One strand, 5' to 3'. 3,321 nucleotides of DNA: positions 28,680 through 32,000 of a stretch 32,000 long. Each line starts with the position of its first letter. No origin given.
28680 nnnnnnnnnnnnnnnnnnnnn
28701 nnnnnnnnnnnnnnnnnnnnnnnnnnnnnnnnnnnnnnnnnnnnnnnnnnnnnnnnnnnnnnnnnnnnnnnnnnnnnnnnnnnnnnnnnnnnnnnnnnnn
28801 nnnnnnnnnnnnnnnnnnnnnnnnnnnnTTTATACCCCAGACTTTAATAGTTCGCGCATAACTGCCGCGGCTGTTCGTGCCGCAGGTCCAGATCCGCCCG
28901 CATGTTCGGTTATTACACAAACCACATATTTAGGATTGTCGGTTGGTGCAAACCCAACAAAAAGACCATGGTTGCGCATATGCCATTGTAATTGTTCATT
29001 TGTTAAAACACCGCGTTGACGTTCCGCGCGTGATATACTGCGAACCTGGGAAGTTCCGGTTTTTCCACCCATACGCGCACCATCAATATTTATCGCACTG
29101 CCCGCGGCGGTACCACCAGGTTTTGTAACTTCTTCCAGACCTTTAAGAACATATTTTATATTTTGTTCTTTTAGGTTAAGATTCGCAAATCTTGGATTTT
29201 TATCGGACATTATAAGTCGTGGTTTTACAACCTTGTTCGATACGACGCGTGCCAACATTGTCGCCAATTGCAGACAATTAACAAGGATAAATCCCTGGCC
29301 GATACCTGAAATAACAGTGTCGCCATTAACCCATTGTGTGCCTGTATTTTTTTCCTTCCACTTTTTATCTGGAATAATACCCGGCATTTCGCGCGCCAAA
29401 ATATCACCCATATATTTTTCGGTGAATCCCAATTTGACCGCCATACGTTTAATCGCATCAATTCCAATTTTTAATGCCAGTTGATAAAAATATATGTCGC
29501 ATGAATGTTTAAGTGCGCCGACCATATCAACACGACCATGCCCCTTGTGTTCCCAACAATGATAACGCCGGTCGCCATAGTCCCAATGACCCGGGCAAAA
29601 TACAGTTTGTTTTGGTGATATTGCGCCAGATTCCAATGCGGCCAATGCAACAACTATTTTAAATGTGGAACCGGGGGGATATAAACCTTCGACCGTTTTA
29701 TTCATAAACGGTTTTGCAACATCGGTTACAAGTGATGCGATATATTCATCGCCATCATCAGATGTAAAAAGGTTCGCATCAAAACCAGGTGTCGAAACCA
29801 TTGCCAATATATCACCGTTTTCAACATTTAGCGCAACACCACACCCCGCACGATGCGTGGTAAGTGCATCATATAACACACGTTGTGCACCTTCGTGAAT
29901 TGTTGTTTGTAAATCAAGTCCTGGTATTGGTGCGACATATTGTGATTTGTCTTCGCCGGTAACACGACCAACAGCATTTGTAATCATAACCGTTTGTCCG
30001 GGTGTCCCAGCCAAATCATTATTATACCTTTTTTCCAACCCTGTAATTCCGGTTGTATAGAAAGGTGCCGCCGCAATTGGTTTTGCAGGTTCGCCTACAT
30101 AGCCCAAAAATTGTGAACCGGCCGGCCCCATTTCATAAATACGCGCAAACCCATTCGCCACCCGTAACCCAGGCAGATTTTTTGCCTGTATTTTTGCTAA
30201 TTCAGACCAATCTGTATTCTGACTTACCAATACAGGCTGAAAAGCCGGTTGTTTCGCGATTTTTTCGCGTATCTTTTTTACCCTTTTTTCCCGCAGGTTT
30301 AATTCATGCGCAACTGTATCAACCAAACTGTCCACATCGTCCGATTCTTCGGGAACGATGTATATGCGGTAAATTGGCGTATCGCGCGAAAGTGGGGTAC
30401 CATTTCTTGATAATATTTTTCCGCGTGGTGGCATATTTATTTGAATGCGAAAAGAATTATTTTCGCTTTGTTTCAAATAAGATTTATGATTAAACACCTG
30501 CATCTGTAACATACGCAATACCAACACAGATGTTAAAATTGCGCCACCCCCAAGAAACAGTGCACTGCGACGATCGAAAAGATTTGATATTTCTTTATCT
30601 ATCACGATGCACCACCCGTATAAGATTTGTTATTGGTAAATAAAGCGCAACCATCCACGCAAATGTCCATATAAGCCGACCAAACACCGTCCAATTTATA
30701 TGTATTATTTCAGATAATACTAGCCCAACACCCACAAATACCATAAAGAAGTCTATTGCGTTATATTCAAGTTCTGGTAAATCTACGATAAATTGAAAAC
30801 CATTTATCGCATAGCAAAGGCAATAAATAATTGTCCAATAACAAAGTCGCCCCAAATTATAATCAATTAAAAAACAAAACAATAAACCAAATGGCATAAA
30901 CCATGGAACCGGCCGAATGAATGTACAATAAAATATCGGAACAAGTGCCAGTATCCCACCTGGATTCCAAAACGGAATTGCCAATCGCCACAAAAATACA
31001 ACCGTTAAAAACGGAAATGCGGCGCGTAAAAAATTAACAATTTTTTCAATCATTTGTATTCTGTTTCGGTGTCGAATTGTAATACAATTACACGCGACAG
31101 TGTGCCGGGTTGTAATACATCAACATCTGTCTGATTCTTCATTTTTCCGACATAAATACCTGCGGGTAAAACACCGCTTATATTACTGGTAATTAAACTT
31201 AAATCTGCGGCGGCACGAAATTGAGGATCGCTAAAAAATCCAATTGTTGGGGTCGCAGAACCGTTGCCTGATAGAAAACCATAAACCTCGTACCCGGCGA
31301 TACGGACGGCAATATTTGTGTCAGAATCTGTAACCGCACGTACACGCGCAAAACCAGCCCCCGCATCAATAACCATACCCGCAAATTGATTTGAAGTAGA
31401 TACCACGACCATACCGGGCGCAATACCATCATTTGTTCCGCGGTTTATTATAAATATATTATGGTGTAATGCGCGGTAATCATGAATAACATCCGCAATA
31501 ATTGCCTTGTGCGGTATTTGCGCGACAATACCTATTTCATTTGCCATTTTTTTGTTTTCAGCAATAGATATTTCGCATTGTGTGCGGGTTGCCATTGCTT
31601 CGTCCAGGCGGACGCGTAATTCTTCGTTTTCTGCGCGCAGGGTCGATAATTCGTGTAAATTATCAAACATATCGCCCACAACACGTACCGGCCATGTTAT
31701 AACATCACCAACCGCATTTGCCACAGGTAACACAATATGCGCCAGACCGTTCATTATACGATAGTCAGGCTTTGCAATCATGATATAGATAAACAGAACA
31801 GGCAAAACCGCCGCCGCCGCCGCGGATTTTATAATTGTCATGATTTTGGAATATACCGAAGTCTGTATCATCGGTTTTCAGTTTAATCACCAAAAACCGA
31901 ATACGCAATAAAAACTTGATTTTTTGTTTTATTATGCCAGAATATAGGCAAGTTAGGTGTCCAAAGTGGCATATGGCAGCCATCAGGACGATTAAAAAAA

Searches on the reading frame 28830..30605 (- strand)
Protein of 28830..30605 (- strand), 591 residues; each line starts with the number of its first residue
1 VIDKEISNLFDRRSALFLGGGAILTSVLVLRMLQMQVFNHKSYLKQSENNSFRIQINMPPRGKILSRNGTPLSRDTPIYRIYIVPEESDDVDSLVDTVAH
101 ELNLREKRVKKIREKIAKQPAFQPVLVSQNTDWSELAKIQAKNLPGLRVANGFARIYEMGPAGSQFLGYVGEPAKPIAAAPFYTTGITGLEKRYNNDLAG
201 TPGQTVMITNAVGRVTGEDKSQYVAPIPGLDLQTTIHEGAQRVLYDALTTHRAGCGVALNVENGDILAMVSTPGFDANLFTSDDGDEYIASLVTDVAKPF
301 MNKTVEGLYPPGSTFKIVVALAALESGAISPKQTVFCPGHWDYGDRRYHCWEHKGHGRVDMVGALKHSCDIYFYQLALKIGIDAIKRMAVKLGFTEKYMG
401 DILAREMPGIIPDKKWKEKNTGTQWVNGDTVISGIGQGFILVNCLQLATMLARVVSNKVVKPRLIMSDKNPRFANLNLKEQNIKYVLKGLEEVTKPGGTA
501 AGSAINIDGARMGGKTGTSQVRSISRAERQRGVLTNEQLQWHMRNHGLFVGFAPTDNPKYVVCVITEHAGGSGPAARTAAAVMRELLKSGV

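Call 9: search_protein_families(library=pfam, proteins=[window:28830-30605:-], max_evalue=0.01)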
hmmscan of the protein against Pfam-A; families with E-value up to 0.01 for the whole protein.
window:28830-30605:- (591 aa): 2 families
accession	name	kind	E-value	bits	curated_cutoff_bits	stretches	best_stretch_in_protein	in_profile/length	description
PF00905.27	Transpeptidase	-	8.5e-60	202.9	22.1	1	254-584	1-295/299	Penicillin binding protein transpeptidase domain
PF03717.20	PBP_dimer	-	1.5e-27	97.6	24.4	1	59-218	4-178/180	Penicillin-binding Protein dimerisation domain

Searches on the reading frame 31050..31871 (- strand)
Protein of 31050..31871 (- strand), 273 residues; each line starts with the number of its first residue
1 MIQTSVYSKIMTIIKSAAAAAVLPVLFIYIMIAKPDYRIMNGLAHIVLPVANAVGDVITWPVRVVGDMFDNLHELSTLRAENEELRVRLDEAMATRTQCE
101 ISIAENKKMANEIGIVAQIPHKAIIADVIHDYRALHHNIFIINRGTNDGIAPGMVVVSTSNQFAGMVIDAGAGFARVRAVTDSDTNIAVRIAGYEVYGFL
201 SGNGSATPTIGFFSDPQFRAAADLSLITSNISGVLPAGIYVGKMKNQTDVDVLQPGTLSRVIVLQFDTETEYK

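Call 9: search_protein_families(library=pfam, proteins=[window:31050-31871:-], max_evalue=0.01)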
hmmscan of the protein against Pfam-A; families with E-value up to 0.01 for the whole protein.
window:31050-31871:- (273 aa): 1 family
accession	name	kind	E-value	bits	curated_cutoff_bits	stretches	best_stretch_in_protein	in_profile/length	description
PF04085.20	MreC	-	1.6e-20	73.8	28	1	128-249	1-120/147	Rod shape-determining protein MreC, barrel core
